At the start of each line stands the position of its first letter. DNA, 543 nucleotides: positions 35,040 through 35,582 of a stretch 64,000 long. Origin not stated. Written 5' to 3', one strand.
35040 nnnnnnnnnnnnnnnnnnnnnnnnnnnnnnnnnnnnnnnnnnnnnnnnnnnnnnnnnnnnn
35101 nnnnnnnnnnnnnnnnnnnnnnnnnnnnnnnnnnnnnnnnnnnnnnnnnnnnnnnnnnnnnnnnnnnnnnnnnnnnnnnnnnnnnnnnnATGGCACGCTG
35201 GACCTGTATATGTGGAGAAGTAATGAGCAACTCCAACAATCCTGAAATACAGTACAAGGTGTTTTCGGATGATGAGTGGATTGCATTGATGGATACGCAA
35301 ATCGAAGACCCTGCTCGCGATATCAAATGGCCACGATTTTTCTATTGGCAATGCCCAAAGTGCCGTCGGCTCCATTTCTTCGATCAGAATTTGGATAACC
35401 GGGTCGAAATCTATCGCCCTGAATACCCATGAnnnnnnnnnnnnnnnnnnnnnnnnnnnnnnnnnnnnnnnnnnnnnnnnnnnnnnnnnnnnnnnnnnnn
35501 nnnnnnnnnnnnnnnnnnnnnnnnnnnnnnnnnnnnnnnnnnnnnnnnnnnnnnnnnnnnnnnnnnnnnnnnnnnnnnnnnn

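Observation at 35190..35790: Tandem duplicated zinc-ribbon mini-proteins (CxCG…CxxC…RLH)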

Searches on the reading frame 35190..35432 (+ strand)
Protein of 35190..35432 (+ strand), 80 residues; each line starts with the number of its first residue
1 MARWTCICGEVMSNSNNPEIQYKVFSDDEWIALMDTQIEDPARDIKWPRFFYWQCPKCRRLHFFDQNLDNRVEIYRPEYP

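Call 4: search_protein_families(library=pfam, max_evalue=1, proteins=[window:35190-35432:+])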
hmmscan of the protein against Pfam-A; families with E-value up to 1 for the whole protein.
window:35190-35432:+ (80 aa): 1 family
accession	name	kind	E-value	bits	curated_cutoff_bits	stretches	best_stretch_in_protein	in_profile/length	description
PF20603.3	Bact_hydrolase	-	0.047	14.1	27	1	28-60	115-147/160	Bacterial hydrolase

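Call 5: search_protein_families(library=ncbifam, max_evalue=1, proteins=[window:35190-35432:+])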
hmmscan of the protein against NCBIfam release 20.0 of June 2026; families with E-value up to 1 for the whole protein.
window:35190-35432:+ (80 aa): 1 family
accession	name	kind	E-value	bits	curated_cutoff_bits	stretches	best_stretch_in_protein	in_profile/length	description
NF008755.0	PRK11788.1-3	equivalog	0.22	10.8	430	1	49-65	364-380/388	lipopolysaccharide assembly protein LapB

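Call 8: search_protein_families(library=padloc, max_evalue=1, proteins=[window:35190-35432:+])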
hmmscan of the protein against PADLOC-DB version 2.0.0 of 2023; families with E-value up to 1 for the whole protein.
window:35190-35432:+ (80 aa): 0 families

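Call 9: search_solved_structures(query=window:35190-35429:+, max_evalue=10)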
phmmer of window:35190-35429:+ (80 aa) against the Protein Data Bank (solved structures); distinct sequences matched with E-value up to 10: 3.
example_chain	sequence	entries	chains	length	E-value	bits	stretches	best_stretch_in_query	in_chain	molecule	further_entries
3cpm_A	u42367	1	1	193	0.43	13.9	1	27-73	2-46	Peptide deformylase, chloroplast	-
4v2t_0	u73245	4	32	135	1.1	12.7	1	38-60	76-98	PLEUROTOLYSIN A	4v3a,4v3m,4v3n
4oeb_A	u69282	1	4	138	1.1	12.6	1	38-60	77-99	Pleurotolysin A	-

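Call 10: find_homologous_proteins(query=A1, max_evalue=0.001)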
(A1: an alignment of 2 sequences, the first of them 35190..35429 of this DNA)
Query A1 (2 sequences) (80 aa, profile of the alignment): 6 proteins with E <= 0.001 among 7 candidates.
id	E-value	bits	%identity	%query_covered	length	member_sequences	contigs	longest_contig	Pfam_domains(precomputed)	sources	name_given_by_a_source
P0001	7.3e-52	191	49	94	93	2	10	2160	-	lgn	-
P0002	6.9e-39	149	78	98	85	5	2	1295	-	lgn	-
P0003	4.9e-34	134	56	98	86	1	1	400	-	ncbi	-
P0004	5.2e-34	134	62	98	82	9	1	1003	-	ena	-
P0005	3.4e-28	115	64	84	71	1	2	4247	-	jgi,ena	-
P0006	1.4e-23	100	49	98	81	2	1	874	-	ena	-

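Call 14: find_encoding_contigs(protein=P0005, flank=10000)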
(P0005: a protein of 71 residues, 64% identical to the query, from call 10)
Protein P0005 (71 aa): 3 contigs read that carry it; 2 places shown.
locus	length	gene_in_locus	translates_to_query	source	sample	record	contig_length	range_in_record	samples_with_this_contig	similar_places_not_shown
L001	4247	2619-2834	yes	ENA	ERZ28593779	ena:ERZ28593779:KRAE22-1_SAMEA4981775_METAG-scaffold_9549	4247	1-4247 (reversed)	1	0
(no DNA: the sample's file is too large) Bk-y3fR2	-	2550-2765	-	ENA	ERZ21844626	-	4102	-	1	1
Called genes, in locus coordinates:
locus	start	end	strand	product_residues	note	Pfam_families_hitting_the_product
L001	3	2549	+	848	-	?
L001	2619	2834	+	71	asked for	-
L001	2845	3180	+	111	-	-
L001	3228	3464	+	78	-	-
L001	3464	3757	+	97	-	PF05016:ParE_toxin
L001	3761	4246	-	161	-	?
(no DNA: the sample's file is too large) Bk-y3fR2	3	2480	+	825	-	?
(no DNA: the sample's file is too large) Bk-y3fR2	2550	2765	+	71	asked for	-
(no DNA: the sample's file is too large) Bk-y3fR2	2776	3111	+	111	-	-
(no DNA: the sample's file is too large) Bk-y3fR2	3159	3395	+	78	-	-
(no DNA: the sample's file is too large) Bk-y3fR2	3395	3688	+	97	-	PF05016:ParE_toxin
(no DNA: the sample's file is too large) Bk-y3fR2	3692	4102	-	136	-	?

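Call 15: find_encoding_contigs(protein=P0001, flank=10000)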
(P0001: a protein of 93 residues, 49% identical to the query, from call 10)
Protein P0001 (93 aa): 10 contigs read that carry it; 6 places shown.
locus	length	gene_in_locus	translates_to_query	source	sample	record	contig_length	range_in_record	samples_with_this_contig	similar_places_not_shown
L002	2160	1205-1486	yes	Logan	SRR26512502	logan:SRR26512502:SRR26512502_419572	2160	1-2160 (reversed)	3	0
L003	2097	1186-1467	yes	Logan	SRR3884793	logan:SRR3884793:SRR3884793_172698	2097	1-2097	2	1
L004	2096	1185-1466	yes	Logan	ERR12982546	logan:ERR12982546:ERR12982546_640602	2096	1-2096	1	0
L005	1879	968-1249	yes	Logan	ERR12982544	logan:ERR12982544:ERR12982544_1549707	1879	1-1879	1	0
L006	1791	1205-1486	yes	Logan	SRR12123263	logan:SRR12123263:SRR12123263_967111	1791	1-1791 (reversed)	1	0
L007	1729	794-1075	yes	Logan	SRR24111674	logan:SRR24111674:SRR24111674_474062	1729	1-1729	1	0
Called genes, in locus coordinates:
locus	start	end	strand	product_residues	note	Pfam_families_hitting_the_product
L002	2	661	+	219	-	?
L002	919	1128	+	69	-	-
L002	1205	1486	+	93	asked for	-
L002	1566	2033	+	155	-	-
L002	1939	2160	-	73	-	?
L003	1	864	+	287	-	?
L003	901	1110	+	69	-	-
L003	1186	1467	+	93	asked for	-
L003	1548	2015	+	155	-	-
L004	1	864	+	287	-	?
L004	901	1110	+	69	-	-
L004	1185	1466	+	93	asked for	-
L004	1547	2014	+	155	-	-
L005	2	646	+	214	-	?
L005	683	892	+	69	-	-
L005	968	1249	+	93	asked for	-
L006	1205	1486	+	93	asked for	-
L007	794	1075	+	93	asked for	-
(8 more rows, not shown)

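Call 19: find_related_loci(query=A2, collection=genome_contigs, flank=10000)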
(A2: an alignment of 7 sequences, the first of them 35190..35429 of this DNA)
Query A2 (80 aa) in genome_contigs; peptide patterns used: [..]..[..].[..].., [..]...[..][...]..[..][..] (x = any residue, [..] = any of these).
36 stretches matched a pattern; 3 encode a relative of the query (tblastn E <= 1e-3); 3 distinct loci.
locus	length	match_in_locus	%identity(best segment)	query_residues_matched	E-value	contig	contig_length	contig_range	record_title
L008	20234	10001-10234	81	1-78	1e-43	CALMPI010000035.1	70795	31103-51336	MAG TPA_asm: uncultured Flavobacteriales bacterium isolate SRR2107183_bin.102_CONCOCT_v1.1_MAG genome assembly, contig:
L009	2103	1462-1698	49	1-78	2e-24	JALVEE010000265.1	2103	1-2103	MAG: Saprospiraceae bacterium isolate 134-614_metabat2_scaf2bin.090 134-614_scaffold_58768_c1, whole genome shotgun sequ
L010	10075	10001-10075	60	1-25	3e-7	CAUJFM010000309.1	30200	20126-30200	MAG: Bacteroidota bacterium isolate KLAP54 genome assembly, contig: KLAP54_168045, whole genome shotgun sequence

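Call 22: search_protein_representatives(alignment_id=A2)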
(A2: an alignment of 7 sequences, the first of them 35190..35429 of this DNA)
Query: 7 sequences, 82 profile positions. Proteins with E-value up to 0.001 (for the whole library): 208; up to 1e-10: 47; up to 1e-30: 0. The best 150 are listed.
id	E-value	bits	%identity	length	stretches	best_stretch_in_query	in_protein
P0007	7.7e-26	105.9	-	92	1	1-80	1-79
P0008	1.1e-23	99.0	-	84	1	1-80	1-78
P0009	1.4e-21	92.3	-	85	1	1-79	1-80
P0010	2.4e-21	91.5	-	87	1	1-79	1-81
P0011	2.7e-21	91.3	-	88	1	1-80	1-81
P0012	3.8e-21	90.9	-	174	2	1-79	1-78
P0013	1.9e-20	88.6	-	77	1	4-79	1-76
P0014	2.7e-20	88.1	-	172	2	3-78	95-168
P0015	7.7e-19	83.5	-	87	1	1-80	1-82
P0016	1.6e-17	79.3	-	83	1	1-79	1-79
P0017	9.7e-17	76.8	-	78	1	1-78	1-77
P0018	1.1e-16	76.6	-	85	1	1-80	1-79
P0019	9.0e-16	73.6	-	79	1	1-78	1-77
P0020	9.8e-16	73.5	-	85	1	1-78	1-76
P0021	1.2e-15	73.2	-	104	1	1-78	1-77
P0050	6.8e-11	58.0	-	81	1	1-79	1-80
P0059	2.7e-10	56.1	-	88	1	1-79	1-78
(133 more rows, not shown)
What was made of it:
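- About 22 of the 150 best family representatives carry two copies fused in one polypeptide (call 22).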

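Call 26: search_protein_families(library=pfam, alignment_id=A3, max_evalue=0.1)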
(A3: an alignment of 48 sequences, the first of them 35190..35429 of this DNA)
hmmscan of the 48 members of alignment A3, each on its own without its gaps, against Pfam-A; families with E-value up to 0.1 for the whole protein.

A. member 1, window:35190-35429:+ (80 aa): 1 family
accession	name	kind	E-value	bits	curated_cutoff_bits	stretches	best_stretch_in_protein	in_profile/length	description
PF20603.3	Bact_hydrolase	-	0.047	14.1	27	1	28-60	115-147/160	Bacterial hydrolase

B. families by the number of members that match (of 48 scanned): 31 families (the first 25 are shown)
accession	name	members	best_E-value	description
PF24292.1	DUF7479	8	0.0018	Domain of unknown function (DUF7479)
PF21349.2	RUBY_RBDX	4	0.017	Rubrerythrin, rubredoxin-like domain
PF22995.2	C2CH-3rd_BIRD-IDD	2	0.0012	BIRD-IDD transcription factor, third C2HC zinc finger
PF07754.17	HVO_2753_ZBP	2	0.0012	Small zinc finger protein HVO_2753-like, Zn-binding pocket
PF02891.26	zf-MIZ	2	0.0072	MIZ/SP-RING zinc finger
PF08274.17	Zn_Ribbon_YjdM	2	0.0088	PhnA Zinc-Ribbon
PF18073.7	Zn_ribbon_LapB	2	0.013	Rubredoxin metal binding domain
PF09082.15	DUF1922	2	0.02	Domain of unknown function (DUF1922)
PF02591.20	Zn_ribbon_9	2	0.048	C4-type zinc ribbon domain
PF13453.11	Zn_ribbon_TFIIB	2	0.053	Transcription factor zinc-finger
PF15935.10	RnlA_toxin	1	0.0021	RNase LS, bacterial toxin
PF00301.25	Rubredoxin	1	0.0027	Rubredoxin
PF12172.15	zf-ChsH2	1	0.0042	ChsH2, rubredoxin-like zinc ribbon domain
PF05180.17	zf-DNL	1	0.0054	DNL zinc finger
PF12760.12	Zn_ribbon_IS1595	1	0.0073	Transposase zinc-ribbon domain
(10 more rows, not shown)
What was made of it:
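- On Any catalogued immunity, zinc-ribbon or rubredoxin family (Pfam, NCBIfam, PADLOC, PHROGs): In 48 members the best is DUF7479 in 8 at E >= 0.0018, and Rubredoxin in 1 at E 0.0027 (call 26).
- Closest known: Zinc ribbons and rubredoxin-like knuckle domains. Same: Scattered sub-threshold hits to many Zn-ribbon Pfam models fall on the CPxC knuckle (call 26).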

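Call 27: search_solved_structures(query=A3, max_evalue=10)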
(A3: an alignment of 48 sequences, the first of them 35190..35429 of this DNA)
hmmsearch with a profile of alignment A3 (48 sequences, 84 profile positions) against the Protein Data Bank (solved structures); distinct sequences matched with E-value up to 10: 8.
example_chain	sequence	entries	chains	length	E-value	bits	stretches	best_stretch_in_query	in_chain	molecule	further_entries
5xxb_o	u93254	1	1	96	0.14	15.7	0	46-63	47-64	Ribosomal protein eL43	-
9wae_A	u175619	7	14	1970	0.23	15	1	44-65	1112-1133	Helicase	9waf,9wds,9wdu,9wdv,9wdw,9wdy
3kb1_A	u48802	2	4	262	0.5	13.8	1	33-79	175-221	Nucleotide-binding protein | Iron-sulfur cluster carrier protein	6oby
4v8p_BY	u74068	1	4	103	1.6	12.2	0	47-63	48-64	RPL37A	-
7qep_P3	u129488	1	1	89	1.8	12.1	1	44-63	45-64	60S RIBOSOMAL PROTEIN L37A (L43)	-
7xmw_A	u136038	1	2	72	2.6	11.6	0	49-67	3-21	AcrVIA2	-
9e6q_Ai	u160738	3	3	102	3.4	11.2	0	46-61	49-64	Large ribosomal subunit protein eL43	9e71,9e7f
1mey_C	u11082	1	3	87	7.3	10.1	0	47-61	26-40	CONSENSUS ZINC FINGER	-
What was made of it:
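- On CdiI of B. pseudomallei 1026b (immunity partner of the closest solved toxin): No PDB sequence hit at E <= 10 with the single sequence or the profile other than chance ribosomal or helicase knuckles (calls 9, 27).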

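Call 37: find_homologous_proteins(query=A3, max_evalue=0.001)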
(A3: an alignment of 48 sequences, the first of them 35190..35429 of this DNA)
Query A3 (48 sequences) (80 aa, profile of the alignment): 17 proteins with E <= 0.001 among 69 candidates.
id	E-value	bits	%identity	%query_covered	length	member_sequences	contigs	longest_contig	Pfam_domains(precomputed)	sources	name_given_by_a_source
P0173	5.8e-28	115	39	98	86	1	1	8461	-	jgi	jgi:hypothetical protein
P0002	6.8e-27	111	78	98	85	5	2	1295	-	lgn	-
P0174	6.9e-27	111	38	98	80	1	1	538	-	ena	-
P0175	7.8e-27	111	46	98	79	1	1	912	-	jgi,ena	-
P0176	1.7e-26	110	38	95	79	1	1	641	-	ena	-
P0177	6.7e-26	108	42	98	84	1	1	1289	-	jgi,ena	-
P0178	1.3e-23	101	34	98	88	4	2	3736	-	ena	-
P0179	1.7e-23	100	35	98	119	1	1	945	-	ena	-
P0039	2.8e-23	100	35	90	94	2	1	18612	-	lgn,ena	-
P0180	6.9e-23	98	41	79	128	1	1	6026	-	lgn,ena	-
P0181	2.6e-22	97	37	98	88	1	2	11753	-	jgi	jgi:hypothetical protein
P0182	1.2e-21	94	37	98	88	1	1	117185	-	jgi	jgi:hypothetical protein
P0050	1.2e-21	94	30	98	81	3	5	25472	-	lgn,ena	-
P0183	4.1e-21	93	31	96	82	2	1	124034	-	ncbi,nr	ncbi:hypothetical protein IC619_013925 [Hazenella sp. IB182353]|nr:hypothetical protein [Polycladosp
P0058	1.5e-19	88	34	99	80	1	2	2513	-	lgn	-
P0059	7.6e-19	85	35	95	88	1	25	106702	-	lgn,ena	-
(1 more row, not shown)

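Call 38: find_encoding_contigs(protein=P0183, flank=5000, max_places=2)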
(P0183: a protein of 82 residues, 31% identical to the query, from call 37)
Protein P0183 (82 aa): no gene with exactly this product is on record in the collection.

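Call 39: find_encoding_contigs(protein=P0182, flank=5000, max_places=2)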
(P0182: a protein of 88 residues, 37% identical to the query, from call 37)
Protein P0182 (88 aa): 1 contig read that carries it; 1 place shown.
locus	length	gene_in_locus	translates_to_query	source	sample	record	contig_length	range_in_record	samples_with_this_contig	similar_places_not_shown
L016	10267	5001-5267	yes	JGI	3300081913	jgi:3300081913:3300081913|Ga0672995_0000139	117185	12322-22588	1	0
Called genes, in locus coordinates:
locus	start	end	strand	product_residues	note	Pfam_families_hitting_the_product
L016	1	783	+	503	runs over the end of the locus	PF00005:ABC_tran, PF13401:AAA_22 (faint), PF13304:AAA_21 (faint), PF00005:ABC_tran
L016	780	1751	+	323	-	PF02653:BPD_transp_2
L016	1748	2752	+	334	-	PF02653:BPD_transp_2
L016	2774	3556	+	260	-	PF25213:HVO_A0261_N (faint), PF08220:HTH_DeoR, PF08279:HTH_11 (weak), PF00455:DeoRC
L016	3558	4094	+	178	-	-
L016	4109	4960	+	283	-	PF01261:AP_endonuc_2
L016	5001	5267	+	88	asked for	-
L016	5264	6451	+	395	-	PF01261:AP_endonuc_2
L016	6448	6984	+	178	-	PF13302:Acetyltransf_3, PF00583:Acetyltransf_1 (weak)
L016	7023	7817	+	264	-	PF02754:CCG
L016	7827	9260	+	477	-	PF02589:LUD_dom, PF13183:Fer4_8, PF13534:Fer4_17 (faint), PF11870:LutB_C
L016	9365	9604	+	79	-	-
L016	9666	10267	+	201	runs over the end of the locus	PF02589:LUD_dom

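Call 40: find_encoding_contigs(protein=P0059, flank=5000, max_places=3)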
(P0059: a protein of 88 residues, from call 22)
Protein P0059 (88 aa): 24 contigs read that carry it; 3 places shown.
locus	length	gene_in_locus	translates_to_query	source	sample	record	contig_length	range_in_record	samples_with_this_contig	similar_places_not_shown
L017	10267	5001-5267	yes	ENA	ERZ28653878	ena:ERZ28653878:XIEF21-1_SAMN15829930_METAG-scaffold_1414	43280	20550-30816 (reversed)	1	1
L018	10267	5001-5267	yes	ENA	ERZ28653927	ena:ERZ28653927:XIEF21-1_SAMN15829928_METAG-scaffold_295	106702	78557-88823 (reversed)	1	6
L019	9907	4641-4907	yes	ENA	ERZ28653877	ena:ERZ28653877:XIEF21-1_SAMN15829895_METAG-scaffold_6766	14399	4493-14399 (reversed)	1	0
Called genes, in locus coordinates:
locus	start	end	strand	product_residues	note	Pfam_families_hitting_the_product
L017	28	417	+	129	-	PF02823:ATP-synt_DE_N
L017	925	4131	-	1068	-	PF25596:CPSase_L_D1, PF02222:ATP-grasp, PF02786:CPSase_L_D2, PF07478:Dala_Dala_lig_C, PF02787:CPSase_L_D3, PF25596:CPSase_L_D1, PF02786:CPSase_L_D2, PF02142:MGS, +6 more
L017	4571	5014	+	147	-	-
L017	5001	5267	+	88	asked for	-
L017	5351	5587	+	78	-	-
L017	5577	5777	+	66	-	-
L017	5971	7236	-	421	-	PF03486:HI0933_like, PF07992:Pyr_redox_2 (faint), PF01134:GIDA (faint), PF01266:DAO (faint), PF13738:Pyr_redox_3 (faint), PF22780:HI0933_like_1st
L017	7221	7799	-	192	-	PF04055:Radical_SAM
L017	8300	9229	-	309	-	PF06283:ThuA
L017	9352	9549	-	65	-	-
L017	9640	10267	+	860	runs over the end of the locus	PF06480:FtsH_ext, PF00004:AAA, PF17862:AAA_lid_3, PF01434:Peptidase_M41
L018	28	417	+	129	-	PF02823:ATP-synt_DE_N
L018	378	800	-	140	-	-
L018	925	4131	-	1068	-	PF25596:CPSase_L_D1, PF02222:ATP-grasp, PF02786:CPSase_L_D2, PF07478:Dala_Dala_lig_C, PF02787:CPSase_L_D3, PF25596:CPSase_L_D1, PF02786:CPSase_L_D2, PF02142:MGS, +6 more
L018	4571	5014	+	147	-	-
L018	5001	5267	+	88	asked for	-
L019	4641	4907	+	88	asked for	-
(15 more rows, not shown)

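Call 41: find_encoding_contigs(protein=P0050, flank=5000, max_places=2)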
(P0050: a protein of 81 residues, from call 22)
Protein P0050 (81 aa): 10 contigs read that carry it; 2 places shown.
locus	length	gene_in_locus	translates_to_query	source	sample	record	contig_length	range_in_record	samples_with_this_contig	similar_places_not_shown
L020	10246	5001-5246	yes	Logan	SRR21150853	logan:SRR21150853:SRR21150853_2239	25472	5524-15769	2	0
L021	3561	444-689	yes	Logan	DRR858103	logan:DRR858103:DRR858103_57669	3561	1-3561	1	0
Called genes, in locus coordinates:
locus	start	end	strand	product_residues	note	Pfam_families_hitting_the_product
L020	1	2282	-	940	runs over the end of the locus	PF00759:Glyco_hydro_9, PF00942:CBM_3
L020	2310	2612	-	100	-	PF01371:Trp_repressor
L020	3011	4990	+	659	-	PF00204:DNA_gyraseB, PF01751:Toprim, PF00986:DNA_gyraseB_C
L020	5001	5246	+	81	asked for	-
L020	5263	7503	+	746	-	PF00521:DNA_topoisoIV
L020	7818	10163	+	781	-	PF02190:LON_substr_bdg, PF00004:AAA, PF07724:AAA_2 (faint), PF07728:AAA_5 (weak), PF22667:Lon_lid, PF05362:Lon_C, PF13541:ChlI (weak)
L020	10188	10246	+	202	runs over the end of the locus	PF00009:GTP_EFTU (faint), PF02421:FeoB_N, PF03193:RsgA_GTPase (faint), PF00350:Dynamin_N (faint), PF01926:MMR_HSR1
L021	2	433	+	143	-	?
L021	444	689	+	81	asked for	-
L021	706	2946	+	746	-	PF00521:DNA_topoisoIV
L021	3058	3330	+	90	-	PF00708:Acylphosphatase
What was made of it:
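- A few sit in apparently housekeeping operons: between gyrB/parE-like and gyrA/parC-like genes in two contigs, and between two sugar isomerase-like genes (calls 39, 41). P0182 sits inside a sugar operon (calls 39, 41).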

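Call 51: search_protein_families(library=pfam, max_evalue=0.1, proteins=[L017:4571-5011:+, L001:2845-3177:+, L002:1566-2030:+, L016:5264-6448:+, L016:4109-4957:+])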
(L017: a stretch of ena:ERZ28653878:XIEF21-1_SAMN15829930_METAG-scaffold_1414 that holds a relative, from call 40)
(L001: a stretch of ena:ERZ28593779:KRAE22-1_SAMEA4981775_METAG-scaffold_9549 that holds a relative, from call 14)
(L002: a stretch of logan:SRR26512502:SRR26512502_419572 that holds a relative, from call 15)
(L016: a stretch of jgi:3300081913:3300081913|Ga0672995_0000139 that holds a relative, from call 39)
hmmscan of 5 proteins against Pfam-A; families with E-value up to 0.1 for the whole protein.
L017:4571-5011:+ (147 aa): 0 families

L001:2845-3177:+ (111 aa): 1 family
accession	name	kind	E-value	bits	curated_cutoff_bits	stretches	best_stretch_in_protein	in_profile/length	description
PF07377.18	DUF1493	-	0.03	15.4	21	1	32-104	42-106/108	Protein of unknown function (DUF1493)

L002:1566-2030:+ (155 aa): 0 families

L016:5264-6448:+ (395 aa): 2 families
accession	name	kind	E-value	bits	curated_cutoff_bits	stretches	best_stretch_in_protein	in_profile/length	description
PF01261.30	AP_endonuc_2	-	6.7e-10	39.5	31.1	1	67-249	24-192/249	Xylose isomerase-like TIM barrel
PF06134.17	RhaA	-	2.7e-05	23.9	22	1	72-336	112-369/417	L-rhamnose isomerase (RhaA)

L016:4109-4957:+ (283 aa): 1 family
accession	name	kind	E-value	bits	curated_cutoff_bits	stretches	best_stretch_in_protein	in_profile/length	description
PF01261.30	AP_endonuc_2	-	2.8e-31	109.6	31.1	1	27-273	4-247/249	Xylose isomerase-like TIM barrel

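Call 52: predict_structure(alignment_id=A3)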
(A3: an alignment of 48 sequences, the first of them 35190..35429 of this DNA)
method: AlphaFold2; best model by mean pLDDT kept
length: 80 residues; sequences in the alignment: 48
mean_pLDDT: 85.5   pTM: 0.69
mean pLDDT of the five models: 85.5, 84.9, 84.9, 83.8, 83.4
residues with pLDDT >= 90: 29; 70-90: 49; 50-70: 2; < 50: 0
segments of 3 or more residues with pLDDT < 50: none
pLDDT, mean of each block of 10 residues (from residue 1): 85 86 88 81 80 93 83 87
secondary structure, 60 per line:
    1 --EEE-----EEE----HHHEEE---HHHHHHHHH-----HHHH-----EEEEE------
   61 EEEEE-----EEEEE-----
elements in order: E3-5 E11-13 E21-23 H27-35 H41-44 E50-54 E61-65 E71-75
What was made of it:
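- On Zinc ribbon fold (mini-proteins): The hairpins are 3-5/11-13 and 50-54/61-65 in a model of pLDDT 85.5 (call 52).
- Closest known: Zinc ribbons and rubredoxin-like knuckle domains. Same: There are two Cys-pair knuckles on beta-hairpins (call 52).
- Checked: An AlphaFold2 model (mean pLDDT 85.5, call 52) places each Cys pair at the turn of a beta-hairpin (strands 3-5/11-13 and 50-54/61-65).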

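Call 58: fold_search(model_id=the predicted structure, library=pdb)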
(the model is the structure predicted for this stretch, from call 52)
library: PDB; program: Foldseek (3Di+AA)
matches with E <= 10: 430; with E <= 0.001: 0
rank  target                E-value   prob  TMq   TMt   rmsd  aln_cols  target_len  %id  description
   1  5ov3_B                4.0e-01  0.93  0.35  0.09   1.1        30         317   13  Structure of the RbBP5 beta-propeller domain (released 2018-03-28)
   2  6km7_A                5.5e-01  0.90  0.35  0.09   0.9        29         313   14  The structural basis for the internal interaction in RBBP5 (released 2019-10-02)
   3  9lul_W                8.6e-01  0.21  0.32  0.08   5.7        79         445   15  Local refinement of stacked like DDB1-DDA1-DET1-Ube2e2-COP1 complex (layer 1) (released 2026-01-28)
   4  5ov3_A                9.1e-01  0.77  0.35  0.09   1.2        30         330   13  Structure of the RbBP5 beta-propeller domain (released 2018-03-28)
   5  5khu_I                9.1e-01  0.72  0.34  0.04   3.1        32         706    9  Model of human Anaphase-promoting complex/Cyclosome (APC15 deletion mutant), in complex with the Mitotic checkpoint co (released 2016-09-07)
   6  6lqp_3F               1.3e+00  0.51  0.33  0.06   2.0        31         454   16  Cryo-EM structure of 90S small subunit preribosomes in transition states (State A) (released 2020-09-16)
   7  1flg_A                1.4e+00  0.54  0.33  0.05   2.2        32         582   22  CRYSTAL STRUCTURE OF THE QUINOPROTEIN ETHANOL DEHYDROGENASE FROM PSEUDOMONAS AERUGINOSA (released 2000-08-30)
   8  9ltr_A                1.4e+00  0.38  0.32  0.10   2.0        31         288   19  Cryo-EM structure of dimeric DDB1-DDA1-DET1-Ube2e2-COP1 complex (released 2026-01-28)
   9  5g05_I                1.5e+00  0.63  0.35  0.04   2.9        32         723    9  Cryo-EM structure of combined apo phosphorylated APC (released 2016-05-25)
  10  7mbm_A                1.5e+00  0.60  0.35  0.09   1.3        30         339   13  Cryo-EM structure of MLL1-NCP (H3K4M) complex, mode01 (released 2021-12-29)
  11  3jb9_U                1.5e+00  0.57  0.33  0.07   1.5        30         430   20  Cryo-EM structure of the yeast spliceosome at 3.6 angstrom resolution (released 2015-09-23)
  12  9ltr_C                1.6e+00  0.35  0.31  0.09   2.1        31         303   19  Cryo-EM structure of dimeric DDB1-DDA1-DET1-Ube2e2-COP1 complex (released 2026-01-28)
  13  4v6i_Aa               1.7e+00  0.44  0.33  0.09   2.0        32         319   19  Localization of the small subunit ribosomal proteins into a 6.1 A cryo-EM map of Saccharomyces cerevisiae translating (released 2014-07-09)
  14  8pd6                  1.7e+00  0.28  0.32  0.16   7.9        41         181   10  Crystal structure of the TRIM58 PRY-SPRY domain in complex with TRIM-473 (released 2024-01-31)
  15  6tm5_I                1.8e+00  0.51  0.35  0.04   2.9        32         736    9  Cryo-EM structure of the Anaphase-promoting complex/Cyclosome, in complex with the Nek2A substrate at 3.9 angstrom res (released 2020-02-19)
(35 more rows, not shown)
